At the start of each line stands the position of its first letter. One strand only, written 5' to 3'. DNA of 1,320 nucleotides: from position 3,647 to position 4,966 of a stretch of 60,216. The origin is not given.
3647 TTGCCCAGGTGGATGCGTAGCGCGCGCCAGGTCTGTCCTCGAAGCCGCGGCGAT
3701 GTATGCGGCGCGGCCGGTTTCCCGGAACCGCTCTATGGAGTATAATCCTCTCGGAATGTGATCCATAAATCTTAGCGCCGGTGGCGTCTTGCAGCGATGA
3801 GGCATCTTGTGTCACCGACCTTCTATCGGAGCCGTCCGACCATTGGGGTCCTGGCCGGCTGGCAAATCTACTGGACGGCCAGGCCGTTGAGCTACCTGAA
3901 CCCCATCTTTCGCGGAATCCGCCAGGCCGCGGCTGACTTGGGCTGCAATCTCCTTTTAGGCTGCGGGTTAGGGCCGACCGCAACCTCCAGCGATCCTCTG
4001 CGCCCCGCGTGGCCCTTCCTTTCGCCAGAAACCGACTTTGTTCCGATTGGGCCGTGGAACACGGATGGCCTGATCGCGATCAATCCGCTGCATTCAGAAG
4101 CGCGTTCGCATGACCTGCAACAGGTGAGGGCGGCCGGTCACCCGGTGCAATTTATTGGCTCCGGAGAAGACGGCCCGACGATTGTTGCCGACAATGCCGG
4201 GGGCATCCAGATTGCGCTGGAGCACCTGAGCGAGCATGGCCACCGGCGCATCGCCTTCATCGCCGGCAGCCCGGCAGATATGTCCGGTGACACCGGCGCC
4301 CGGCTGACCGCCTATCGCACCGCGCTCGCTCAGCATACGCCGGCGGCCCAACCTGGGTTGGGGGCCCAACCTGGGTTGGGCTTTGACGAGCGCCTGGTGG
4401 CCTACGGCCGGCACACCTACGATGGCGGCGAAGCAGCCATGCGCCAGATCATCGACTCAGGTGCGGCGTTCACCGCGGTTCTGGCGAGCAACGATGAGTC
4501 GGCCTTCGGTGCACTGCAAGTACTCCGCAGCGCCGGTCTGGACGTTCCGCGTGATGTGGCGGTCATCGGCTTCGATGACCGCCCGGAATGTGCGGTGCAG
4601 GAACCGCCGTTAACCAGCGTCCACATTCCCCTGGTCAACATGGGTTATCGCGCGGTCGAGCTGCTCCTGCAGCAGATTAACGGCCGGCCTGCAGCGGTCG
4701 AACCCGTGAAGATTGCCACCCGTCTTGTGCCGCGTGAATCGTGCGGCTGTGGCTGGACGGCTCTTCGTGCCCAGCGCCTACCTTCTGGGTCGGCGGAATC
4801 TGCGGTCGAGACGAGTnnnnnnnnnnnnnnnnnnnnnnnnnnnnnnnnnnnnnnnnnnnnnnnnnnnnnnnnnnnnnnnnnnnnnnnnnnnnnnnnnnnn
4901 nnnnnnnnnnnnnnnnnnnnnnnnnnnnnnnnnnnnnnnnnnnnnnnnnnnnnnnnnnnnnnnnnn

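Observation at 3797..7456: A single cytoplasmic polypeptide joining a LacI-type sugar-binding domain, GAF, histidine kinase, two receivers and an AraC DNA-binding domain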

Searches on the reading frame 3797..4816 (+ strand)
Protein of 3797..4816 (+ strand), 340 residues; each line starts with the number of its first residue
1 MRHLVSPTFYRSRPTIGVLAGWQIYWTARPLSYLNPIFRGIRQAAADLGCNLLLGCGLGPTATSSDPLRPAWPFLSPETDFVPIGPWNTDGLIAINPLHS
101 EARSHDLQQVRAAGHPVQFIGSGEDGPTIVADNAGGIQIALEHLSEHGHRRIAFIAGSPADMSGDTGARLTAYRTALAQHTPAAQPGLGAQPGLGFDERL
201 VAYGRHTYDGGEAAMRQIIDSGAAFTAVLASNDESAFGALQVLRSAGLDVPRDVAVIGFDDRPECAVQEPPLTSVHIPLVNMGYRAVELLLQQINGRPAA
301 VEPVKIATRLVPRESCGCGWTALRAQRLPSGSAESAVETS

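Call 11: search_solved_structures(query=window:3797-4816:+, max_evalue=0.001, show_alignments=2)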
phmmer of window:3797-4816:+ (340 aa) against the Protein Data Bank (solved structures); distinct sequences matched with E-value up to 0.001: 76 (the best 60 are shown).
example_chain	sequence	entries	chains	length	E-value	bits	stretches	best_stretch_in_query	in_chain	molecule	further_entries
5ysz_A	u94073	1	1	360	5.4e-30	108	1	123-315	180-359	Transcriptional regulator, LacI family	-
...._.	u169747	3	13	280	2e-29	106.1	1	88-316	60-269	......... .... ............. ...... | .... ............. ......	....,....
3brq_A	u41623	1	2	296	5.9e-20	75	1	140-315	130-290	HTH-type transcriptional regulator ascG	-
2rgy_A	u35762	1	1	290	6.8e-20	74.8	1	90-298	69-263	Transcriptional regulator, LacI family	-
3dbi_A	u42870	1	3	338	8.4e-20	74.5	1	140-315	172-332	SUGAR-BINDING TRANSCRIPTIONAL REGULATOR, LACI FAMILY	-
9ny7_A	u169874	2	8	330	1.3e-18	70.6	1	125-298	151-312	Ribose operon repressor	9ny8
2fep_A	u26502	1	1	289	1.8e-18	70.1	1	122-315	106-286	Catabolite control protein A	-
9nt6_A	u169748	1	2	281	2.4e-18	69.7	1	89-315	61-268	LacI Transcription Factor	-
3oqo_A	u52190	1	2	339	2.4e-18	69.7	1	122-315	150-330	Catabolite control protein A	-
3oqm_A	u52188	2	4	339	2.6e-18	69.6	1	122-315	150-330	Catabolite control protein A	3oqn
3bbl_A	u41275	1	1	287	2.5e-17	66.4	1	128-315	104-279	Regulatory protein of LacI family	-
1sxg_A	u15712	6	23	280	4.1e-16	62.4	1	108-311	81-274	Glucose-resistance amylase regulator | Catabolite control protein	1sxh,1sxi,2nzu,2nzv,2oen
4kmr_A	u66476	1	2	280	5.2e-16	62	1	113-317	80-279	Transcriptional regulator, LacI family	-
1zvv_A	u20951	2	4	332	6.9e-16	61.6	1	109-311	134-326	Glucose-resistance amylase regulator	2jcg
1rzr_G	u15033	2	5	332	6.9e-16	61.6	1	109-311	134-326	Glucose-resistance amylase regulator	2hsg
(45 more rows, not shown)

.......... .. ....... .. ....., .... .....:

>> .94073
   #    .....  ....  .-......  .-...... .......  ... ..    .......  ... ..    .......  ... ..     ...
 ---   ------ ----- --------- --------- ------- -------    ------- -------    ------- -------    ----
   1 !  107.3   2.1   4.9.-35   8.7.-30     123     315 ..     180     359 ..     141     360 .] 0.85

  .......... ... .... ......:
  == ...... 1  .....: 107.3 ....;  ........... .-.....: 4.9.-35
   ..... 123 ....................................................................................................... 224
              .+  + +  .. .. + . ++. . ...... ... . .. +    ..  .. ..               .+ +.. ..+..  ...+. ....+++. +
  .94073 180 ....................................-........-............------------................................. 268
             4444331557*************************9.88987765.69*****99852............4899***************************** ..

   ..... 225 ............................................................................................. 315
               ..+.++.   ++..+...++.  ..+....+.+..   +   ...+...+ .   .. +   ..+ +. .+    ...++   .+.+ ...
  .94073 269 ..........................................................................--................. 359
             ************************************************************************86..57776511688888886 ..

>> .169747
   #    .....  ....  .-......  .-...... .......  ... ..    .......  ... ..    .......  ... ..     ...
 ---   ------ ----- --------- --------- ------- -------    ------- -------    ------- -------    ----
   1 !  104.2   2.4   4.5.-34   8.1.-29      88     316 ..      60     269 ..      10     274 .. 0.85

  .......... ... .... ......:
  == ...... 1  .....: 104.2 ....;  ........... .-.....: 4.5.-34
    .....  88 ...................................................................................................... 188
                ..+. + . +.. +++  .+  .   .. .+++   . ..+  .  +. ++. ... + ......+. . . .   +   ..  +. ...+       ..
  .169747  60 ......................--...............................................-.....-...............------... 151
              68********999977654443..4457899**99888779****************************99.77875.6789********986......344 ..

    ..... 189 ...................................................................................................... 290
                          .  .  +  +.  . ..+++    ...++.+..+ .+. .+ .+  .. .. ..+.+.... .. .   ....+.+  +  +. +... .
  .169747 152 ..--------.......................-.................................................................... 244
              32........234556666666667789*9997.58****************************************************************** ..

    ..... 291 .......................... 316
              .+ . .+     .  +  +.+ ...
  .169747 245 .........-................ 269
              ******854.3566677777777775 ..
